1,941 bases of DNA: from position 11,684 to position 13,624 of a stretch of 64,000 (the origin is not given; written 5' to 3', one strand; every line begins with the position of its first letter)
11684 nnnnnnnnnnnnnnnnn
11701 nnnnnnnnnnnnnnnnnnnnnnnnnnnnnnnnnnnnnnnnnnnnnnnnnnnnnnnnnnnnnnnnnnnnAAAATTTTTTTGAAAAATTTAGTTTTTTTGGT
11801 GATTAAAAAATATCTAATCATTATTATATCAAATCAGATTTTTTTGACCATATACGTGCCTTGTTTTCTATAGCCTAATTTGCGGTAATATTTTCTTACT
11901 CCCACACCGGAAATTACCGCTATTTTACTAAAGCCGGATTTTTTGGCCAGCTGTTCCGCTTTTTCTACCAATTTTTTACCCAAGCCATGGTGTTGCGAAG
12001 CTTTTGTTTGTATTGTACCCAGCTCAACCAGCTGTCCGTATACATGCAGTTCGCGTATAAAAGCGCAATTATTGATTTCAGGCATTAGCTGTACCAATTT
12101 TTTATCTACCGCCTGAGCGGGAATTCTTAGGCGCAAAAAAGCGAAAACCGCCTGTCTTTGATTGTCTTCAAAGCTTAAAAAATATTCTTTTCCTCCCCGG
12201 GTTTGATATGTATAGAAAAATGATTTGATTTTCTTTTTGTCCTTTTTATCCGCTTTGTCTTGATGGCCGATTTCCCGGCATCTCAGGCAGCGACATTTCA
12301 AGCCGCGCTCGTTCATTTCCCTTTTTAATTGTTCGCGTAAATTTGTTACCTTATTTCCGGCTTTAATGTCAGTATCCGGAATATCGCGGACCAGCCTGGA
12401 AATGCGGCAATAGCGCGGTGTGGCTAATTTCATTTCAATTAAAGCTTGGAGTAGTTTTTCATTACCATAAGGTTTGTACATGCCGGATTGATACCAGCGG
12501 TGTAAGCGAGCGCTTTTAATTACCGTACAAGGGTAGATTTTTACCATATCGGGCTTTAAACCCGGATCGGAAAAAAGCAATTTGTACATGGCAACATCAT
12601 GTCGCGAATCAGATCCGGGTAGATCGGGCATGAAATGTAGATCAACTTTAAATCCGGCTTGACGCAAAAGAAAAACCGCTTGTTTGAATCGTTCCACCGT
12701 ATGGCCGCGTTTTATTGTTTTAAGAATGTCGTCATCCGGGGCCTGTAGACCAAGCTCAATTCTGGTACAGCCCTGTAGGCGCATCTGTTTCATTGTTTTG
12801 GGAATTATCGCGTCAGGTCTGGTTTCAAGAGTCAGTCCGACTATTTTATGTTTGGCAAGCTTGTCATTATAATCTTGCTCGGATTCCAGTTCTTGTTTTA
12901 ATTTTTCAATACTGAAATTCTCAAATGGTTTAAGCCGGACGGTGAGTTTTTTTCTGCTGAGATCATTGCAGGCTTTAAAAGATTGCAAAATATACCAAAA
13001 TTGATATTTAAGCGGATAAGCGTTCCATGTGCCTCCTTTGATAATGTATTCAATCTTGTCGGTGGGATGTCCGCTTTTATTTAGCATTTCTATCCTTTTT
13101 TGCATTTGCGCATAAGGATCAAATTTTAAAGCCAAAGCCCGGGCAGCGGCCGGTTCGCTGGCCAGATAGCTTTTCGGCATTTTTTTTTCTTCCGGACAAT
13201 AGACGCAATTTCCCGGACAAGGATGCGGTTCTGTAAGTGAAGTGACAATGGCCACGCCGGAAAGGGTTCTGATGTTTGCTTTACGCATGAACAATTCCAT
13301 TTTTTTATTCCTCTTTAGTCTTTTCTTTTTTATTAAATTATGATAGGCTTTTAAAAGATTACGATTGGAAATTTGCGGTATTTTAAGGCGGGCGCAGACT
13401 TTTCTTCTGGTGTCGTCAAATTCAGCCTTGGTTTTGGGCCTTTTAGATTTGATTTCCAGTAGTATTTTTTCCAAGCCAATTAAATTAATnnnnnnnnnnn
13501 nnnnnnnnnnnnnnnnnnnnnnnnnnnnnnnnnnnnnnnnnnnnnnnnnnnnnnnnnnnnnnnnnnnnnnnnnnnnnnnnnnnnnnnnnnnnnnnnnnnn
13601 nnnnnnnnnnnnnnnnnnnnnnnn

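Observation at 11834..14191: Adjacent ELP3-like and Trm9-like genes: a eukaryote/archaeal-type mcm5U34 wobble-modification pair in a bacterium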

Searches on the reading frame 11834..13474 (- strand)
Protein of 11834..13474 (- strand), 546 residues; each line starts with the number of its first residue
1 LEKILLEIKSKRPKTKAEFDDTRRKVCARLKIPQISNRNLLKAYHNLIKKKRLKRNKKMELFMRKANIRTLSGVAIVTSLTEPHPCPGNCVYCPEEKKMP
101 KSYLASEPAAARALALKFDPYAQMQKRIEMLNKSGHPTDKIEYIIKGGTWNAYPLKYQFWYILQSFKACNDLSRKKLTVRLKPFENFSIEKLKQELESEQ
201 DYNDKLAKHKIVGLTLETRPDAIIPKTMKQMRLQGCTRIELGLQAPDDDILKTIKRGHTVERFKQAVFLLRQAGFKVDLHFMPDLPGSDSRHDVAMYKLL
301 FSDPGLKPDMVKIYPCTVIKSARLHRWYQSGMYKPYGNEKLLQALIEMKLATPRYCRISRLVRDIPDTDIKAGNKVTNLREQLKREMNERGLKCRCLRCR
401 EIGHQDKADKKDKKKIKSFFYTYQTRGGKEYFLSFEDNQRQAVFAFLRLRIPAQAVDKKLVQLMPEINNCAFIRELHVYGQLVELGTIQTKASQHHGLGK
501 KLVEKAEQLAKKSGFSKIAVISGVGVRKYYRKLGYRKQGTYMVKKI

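Call 3: search_protein_families(library=pfam, proteins=[window:11834-13474:-], max_evalue=0.01)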
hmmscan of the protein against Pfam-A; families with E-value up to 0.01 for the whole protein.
window:11834-13474:- (546 aa): 5 families
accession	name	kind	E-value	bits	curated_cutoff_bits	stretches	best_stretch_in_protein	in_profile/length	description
PF16199.10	Radical_SAM_C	-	2.9e-18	66.2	31.9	1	308-388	1-84/85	Radical_SAM C-terminal domain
PF04055.27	Radical_SAM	-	2.3e-14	54.3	29.5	1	86-288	7-154/166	Radical SAM superfamily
PF00583.31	Acetyltransf_1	-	6.3e-06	26.9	20.7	1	440-535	43-116/116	Acetyltransferase (GNAT) family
PF13673.13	Acetyltransf_10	-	3.3e-05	24.3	23.6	1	491-539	61-111/128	Acetyltransferase (GNAT) domain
PF13508.13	Acetyltransf_7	-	0.00044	21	27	1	491-536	38-83/84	Acetyltransferase (GNAT) domain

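Call 4: search_protein_families(library=ncbifam, proteins=[window:11834-13474:-], max_evalue=0.01)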
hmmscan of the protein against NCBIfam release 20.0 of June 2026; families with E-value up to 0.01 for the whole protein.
window:11834-13474:- (546 aa): 27 families (the best 25 are shown)
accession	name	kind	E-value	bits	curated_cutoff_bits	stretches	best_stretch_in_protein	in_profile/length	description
TIGR01211.1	ELP3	subfamily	2.3e-162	541.1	350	1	7-546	5-522/522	tRNA uridine(34) 5-carboxymethylaminomethyl modification radical SAM/GNAT enzyme Elp3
TIGR01212.1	TIGR01212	equivalog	8.7e-22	77.6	180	1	200-378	98-277/302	tRNA modification radical SAM protein MnmL/YtqA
TIGR03994.1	rSAM_HemZ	equivalog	2e-10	40.3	321.4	1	204-330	165-290/401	coproporphyrinogen dehydrogenase HemZ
TIGR00539.1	hemN_rel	equivalog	3.1e-09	36.4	205.4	1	187-292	65-168/361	radical SAM family heme chaperone HemW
TIGR04013.1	B12_SAM_MJ_1487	hypoth_equivalog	4.2e-09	35.7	251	1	217-291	246-321/382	TIGR04013 family B12-binding domain/radical SAM domain-containing protein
NF006060.0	PRK08207.1-3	equivalog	5.8e-09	35.2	653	1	200-326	229-354/477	coproporphyrinogen III oxidase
NF006067.1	PRK08208.1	equivalog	3e-05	23.2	380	1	208-279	121-193/427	STM4012 family radical SAM protein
NF004567.0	PRK05904.1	equivalog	6.3e-05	22.3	355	1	212-282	90-161/353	coproporphyrinogen III oxidase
TIGR01210.1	TIGR01210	equivalog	7e-05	22.2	212.15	1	203-280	94-174/313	archaeosine biosynthesis radical SAM protein RaSEA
TIGR03471.1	HpnJ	equivalog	0.00012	21.1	577.6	1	218-289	279-351/472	hopanoid biosynthesis associated radical SAM protein HpnJ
NF005133.0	PRK06582.1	equivalog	0.00015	21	597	1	211-277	97-163/390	coproporphyrinogen III oxidase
TIGR02026.1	BchE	equivalog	0.00017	20.6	481.35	1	214-316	274-375/497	magnesium-protoporphyrin IX monomethyl ester anaerobic oxidative cyclase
NF006062.0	PRK08207.1-5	equivalog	0.00021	20.3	1007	1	207-289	235-319/476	coproporphyrinogen III oxidase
TIGR00538.1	hemN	equivalog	0.00031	19.7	324.95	1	210-288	136-215/454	oxygen-independent coproporphyrinogen III oxidase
NF040546.1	rSAM_CUAEP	equivalog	0.0012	17.7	500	1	227-286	265-324/468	CUAEP/CCAEP-tail radical SAM (seleno)protein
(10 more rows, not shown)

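Call 6: search_solved_structures(query=window:11834-13474:-, max_evalue=0.001, show_alignments=2)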
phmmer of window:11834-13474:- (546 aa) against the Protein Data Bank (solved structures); distinct sequences matched with E-value up to 0.001: 9.
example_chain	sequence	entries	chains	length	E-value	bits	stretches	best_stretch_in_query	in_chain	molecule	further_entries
6iaz_A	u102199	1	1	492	1.5e-113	383.5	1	52-545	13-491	Histone acetyltransferase, ELP3 family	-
6ia8_A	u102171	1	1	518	1.8e-113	383.2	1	54-545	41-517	Histone acetyltransferase, ELP3 family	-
6iad_A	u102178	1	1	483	3e-113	382.5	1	60-545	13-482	Histone acetyltransferase, ELP3 family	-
5l7j_A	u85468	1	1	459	5.9e-106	358.5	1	68-545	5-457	ELP3 family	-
5l7l_A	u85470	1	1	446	2.8e-96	326.5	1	68-545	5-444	ELP3 family, ELP3 family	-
6ia6_A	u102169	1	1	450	3.4e-96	326.3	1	64-545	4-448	ELP3 family, ELP3 family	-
8ptx_C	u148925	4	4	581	4.7e-92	312.6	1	64-545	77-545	Elongator complex protein 3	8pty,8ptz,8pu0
8avg_C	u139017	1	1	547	3.2e-90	306.6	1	64-545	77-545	Elongator complex protein 3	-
6qk7_C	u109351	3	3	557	2.7e-88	300.2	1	63-546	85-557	Elongator complex protein 3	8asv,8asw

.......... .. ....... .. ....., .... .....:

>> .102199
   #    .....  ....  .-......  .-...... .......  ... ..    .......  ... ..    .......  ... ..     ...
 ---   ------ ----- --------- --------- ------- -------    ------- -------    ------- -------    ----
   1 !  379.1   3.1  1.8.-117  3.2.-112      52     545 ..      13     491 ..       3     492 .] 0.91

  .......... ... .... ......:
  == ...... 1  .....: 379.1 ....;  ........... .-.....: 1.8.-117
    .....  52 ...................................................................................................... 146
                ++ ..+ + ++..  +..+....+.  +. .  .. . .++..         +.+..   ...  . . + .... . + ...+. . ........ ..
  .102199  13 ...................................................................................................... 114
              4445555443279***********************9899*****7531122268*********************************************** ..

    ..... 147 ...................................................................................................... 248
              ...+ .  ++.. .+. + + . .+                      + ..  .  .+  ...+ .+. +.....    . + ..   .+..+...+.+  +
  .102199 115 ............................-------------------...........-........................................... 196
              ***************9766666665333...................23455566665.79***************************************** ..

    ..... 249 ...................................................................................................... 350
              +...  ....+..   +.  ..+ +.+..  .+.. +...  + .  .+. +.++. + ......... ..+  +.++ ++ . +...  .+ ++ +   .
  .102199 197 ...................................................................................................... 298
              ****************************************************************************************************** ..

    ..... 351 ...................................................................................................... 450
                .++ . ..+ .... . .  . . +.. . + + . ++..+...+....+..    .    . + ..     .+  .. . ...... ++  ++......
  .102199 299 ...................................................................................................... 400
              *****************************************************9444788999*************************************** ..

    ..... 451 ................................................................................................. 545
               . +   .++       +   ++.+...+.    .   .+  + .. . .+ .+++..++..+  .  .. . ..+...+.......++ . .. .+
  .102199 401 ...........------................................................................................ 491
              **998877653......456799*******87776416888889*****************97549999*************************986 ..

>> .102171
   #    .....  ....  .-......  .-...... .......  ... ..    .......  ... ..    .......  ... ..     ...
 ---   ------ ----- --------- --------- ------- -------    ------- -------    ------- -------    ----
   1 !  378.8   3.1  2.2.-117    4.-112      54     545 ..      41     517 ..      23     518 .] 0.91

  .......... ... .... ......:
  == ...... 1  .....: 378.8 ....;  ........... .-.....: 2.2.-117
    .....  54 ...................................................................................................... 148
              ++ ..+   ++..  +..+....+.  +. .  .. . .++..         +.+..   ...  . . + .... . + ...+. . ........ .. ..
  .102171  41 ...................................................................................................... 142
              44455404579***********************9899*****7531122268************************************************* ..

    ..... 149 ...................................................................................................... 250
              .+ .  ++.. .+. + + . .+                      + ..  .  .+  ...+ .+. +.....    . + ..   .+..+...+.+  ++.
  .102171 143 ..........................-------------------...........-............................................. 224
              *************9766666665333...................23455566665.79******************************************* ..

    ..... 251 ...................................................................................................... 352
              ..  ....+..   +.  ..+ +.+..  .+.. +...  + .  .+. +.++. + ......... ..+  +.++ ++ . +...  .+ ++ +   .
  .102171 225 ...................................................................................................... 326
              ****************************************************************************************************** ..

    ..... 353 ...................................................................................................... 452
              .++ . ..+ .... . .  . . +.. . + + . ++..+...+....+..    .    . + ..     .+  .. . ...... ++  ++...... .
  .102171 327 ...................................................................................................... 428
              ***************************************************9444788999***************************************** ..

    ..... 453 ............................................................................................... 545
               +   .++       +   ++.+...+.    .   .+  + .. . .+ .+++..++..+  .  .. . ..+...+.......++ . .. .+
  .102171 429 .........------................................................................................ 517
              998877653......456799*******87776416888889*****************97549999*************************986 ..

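Call 32: find_homologous_proteins(query=window:11834-13471:-, max_evalue=1e-20)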
Query window:11834-13471:- (545 aa): 7948 proteins with E <= 1e-20 among 8000 candidates; the best 120 are listed.
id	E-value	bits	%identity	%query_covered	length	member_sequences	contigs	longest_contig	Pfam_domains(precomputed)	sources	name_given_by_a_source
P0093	0.0e+0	1108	100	89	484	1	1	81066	PF16199.11,PF04055.28,PF00583.32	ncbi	-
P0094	1.2e-273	927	73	98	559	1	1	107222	PF16199.11,PF04055.28,PF00583.32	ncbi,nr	ncbi:MAG: tRNA uridine(34) 5-carboxymethylaminomethyl modification radical SAM/GNAT enzyme Elp3 [Can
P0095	2.4e-246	837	68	97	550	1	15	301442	PF16199.11,PF04055.28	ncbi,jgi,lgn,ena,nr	ncbi:MAG: tRNA uridine(34) 5-carboxymethylaminomethyl modification radical SAM/GNAT enzyme Elp3 [Can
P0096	4.9e-246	836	67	100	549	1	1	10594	PF16199.11,PF04055.28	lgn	-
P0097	1.2e-244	831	66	100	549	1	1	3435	PF16199.11,PF04055.28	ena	-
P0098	2.0e-244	830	66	100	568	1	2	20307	PF16199.11,PF04055.28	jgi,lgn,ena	-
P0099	1.2e-243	828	67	99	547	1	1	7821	PF16199.11,PF04055.28,PF23613.2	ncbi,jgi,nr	ncbi:tRNA uridine(34) 5-carboxymethylaminomethyl modification radical SAM/GNAT enzyme Elp3 [Candidat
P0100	5.6e-243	826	66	100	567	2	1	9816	PF16199.11,PF04055.28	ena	-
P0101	3.2e-242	823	66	100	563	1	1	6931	PF16199.11,PF04055.28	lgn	-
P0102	3.5e-242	823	67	100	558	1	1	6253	PF16199.11,PF04055.28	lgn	-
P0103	4.0e-242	823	66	100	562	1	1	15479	PF16199.11,PF04055.28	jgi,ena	-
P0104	4.5e-242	823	66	100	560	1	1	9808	PF16199.11,PF04055.28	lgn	-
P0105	5.9e-242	822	66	100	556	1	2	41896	PF16199.11,PF04055.28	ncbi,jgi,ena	-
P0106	5.6e-241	819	67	100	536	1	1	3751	PF16199.11,PF04055.28,PF00583.32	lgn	-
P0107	9.0e-240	815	65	100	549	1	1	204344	PF16199.11,PF04055.28,PF00583.32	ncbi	-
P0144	3.2e-229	780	63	99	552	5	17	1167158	PF16199.11,PF04055.28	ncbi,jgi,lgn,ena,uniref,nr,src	ncbi:MAG: hypothetical protein A2725_03655 [Candidatus Magasanikbacteria bacterium RIFCSPHIGHO2_01_F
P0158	1.5e-225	768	62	99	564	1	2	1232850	PF13673.14,PF16199.11,PF04055.28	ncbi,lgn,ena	-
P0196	2.6e-220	751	61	100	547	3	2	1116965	PF16199.11,PF04055.28,PF00583.32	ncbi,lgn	-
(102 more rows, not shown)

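Call 74: find_encoding_contigs(protein=P0144, flank=4000, max_places=1)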
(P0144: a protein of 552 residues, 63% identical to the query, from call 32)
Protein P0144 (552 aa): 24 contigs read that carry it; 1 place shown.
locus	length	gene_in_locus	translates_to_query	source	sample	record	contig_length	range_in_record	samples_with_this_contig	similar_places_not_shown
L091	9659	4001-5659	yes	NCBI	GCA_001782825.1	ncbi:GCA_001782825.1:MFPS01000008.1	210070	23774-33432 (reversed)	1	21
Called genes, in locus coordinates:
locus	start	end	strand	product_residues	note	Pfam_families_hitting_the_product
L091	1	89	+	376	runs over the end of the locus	PF00953:Glycos_transf_4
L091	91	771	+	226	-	-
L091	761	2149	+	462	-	PF01225:Mur_ligase, PF08245:Mur_ligase_M, PF02875:Mur_ligase_C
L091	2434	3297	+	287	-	PF00291:PALP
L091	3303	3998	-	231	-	PF01209:Ubie_methyltran, PF13489:Methyltransf_23, PF03291:mRNA_G-N7_MeTrfase (weak), PF13847:Methyltransf_31, PF08241:Methyltransf_11, PF08242:Methyltransf_12, PF13649:Methyltransf_25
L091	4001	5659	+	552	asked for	PF04055:Radical_SAM, PF16199:Radical_SAM_C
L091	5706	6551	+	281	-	PF00990:GGDEF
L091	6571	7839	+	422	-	PF00464:SHMT, PF00155:Aminotran_1_2 (weak)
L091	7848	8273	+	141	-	PF02367:TsaE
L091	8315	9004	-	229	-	PF00696:AA_kinase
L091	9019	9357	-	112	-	PF04020:Phage_holin_4_2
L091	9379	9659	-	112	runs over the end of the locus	-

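Call 75: find_encoding_contigs(protein=P0158, flank=4000, max_places=1)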
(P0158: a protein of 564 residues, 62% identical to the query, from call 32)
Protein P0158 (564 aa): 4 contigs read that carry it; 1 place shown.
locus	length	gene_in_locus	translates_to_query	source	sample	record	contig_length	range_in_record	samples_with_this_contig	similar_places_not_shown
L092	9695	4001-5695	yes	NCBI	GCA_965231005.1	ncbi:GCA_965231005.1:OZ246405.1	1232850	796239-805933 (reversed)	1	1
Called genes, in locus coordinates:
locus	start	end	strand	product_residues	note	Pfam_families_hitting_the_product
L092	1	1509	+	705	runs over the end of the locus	PF03477:ATP-cone, PF13597:NRDD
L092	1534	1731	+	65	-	PF13597:NRDD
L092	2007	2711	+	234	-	PF04055:Radical_SAM, PF13353:Fer4_12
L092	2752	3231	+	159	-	-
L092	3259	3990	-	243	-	PF01209:Ubie_methyltran, PF13489:Methyltransf_23, PF07021:MetW, PF13847:Methyltransf_31, PF08241:Methyltransf_11, PF08242:Methyltransf_12, PF13649:Methyltransf_25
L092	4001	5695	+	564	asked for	PF04055:Radical_SAM, PF16199:Radical_SAM_C, PF13673:Acetyltransf_10 (weak)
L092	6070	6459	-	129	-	-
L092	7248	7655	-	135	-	-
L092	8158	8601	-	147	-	-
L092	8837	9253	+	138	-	PF00293:NUDIX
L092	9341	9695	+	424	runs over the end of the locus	PF00464:SHMT, PF00155:Aminotran_1_2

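Call 76: find_encoding_contigs(protein=P0196, flank=4000, max_places=1)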
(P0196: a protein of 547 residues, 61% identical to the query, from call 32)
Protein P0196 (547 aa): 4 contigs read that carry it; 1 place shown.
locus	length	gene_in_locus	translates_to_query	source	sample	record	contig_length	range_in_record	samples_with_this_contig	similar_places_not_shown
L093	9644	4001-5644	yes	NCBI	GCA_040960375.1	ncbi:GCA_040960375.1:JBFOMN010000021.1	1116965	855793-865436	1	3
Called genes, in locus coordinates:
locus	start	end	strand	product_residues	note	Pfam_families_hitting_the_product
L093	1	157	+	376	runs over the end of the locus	PF00953:Glycos_transf_4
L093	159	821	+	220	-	-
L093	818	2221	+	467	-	PF01225:Mur_ligase, PF08245:Mur_ligase_M, PF02875:Mur_ligase_C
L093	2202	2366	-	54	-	PF21344:Zn_ribbon_LysW (weak)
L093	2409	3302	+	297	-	PF00291:PALP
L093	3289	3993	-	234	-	PF01209:Ubie_methyltran (weak), PF13489:Methyltransf_23, PF13847:Methyltransf_31, PF08241:Methyltransf_11, PF08242:Methyltransf_12, PF13649:Methyltransf_25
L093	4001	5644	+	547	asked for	PF04055:Radical_SAM, PF00583:Acetyltransf_1 (faint), PF16199:Radical_SAM_C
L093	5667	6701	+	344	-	PF00990:GGDEF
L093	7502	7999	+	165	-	-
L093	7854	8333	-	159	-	-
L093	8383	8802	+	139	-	PF00293:NUDIX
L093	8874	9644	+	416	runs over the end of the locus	PF00464:SHMT, PF00155:Aminotran_1_2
